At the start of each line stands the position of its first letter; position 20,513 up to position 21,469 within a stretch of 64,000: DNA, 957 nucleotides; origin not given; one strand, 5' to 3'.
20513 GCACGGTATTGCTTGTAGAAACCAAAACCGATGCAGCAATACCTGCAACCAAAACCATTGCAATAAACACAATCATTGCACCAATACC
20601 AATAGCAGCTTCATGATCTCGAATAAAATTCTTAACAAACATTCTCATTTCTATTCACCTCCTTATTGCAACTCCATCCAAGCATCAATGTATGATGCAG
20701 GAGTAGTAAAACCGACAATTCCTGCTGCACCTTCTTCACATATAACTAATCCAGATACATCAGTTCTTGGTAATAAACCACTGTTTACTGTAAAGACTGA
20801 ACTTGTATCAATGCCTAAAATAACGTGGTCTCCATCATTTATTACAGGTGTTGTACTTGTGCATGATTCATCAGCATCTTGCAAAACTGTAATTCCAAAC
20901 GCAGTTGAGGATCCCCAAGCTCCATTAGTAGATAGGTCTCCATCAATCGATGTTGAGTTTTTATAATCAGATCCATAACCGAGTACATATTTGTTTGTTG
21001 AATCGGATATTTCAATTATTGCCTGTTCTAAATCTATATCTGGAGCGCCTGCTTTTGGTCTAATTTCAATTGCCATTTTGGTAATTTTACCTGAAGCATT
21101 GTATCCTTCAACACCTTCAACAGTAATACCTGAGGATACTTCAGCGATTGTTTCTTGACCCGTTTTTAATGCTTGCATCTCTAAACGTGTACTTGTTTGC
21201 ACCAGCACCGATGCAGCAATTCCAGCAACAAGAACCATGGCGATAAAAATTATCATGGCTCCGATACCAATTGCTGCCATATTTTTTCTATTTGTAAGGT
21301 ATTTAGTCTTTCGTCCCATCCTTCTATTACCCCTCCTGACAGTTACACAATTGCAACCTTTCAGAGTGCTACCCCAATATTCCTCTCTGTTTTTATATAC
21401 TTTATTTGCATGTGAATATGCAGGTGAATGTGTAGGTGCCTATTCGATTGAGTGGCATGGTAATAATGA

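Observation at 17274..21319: Archaellin array is a tandem duplication of a two-gene unit with 745-bp perfectly identical repeats and an IS element lodged between the units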

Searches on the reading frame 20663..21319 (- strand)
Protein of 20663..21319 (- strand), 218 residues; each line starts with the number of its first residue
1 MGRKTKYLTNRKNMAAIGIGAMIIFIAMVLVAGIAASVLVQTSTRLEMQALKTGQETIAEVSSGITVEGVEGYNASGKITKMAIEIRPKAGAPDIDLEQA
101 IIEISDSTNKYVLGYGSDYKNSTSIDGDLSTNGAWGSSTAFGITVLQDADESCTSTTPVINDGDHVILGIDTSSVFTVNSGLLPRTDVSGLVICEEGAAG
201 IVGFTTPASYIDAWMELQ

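Call 6: search_protein_families(library=pfam, proteins=[window:20663-21319:-], max_evalue=0.01)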
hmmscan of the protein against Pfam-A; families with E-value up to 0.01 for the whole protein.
window:20663-21319:- (218 aa): 1 family
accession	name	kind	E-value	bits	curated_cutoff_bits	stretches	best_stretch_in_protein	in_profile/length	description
PF01917.21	Arch_flagellin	-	1.7e-27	97.2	29.5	1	15-202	1-160/162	Archaebacterial flagellin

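Call 18: search_protein_families(library=ncbifam, proteins=[window:20663-21319:-], max_evalue=0.01)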
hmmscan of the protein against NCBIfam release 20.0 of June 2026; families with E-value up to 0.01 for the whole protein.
window:20663-21319:- (218 aa): 3 families
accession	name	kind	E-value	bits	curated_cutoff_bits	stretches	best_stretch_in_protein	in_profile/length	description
NF006325.0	PRK08541.1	subfamily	2e-59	201.1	210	1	11-218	6-221/221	flagellin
NF052591.1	ArlG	equivalog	0.00063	19.8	110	1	14-67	1-54/148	archaellum stator protein ArlG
TIGR02537.2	arch_flag_Nterm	domain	0.0099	15.4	20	1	17-43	6-32/33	archaellin/type IV pilin N-terminal domain-containing protein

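Call 43: find_encoding_contigs(protein=window:20663-21319:-, flank=8000, max_places=10)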
Protein window:20663-21319:- (218 aa): 1 contig read that carries it; 1 place shown.
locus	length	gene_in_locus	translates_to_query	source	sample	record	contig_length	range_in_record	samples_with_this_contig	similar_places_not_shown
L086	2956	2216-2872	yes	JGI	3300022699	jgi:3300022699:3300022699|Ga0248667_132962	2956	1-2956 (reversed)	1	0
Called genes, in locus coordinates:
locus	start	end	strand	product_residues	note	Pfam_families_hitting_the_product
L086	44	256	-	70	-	-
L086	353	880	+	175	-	-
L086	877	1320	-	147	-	-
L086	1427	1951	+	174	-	-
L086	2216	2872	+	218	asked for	PF01917:Flagellin_arch-type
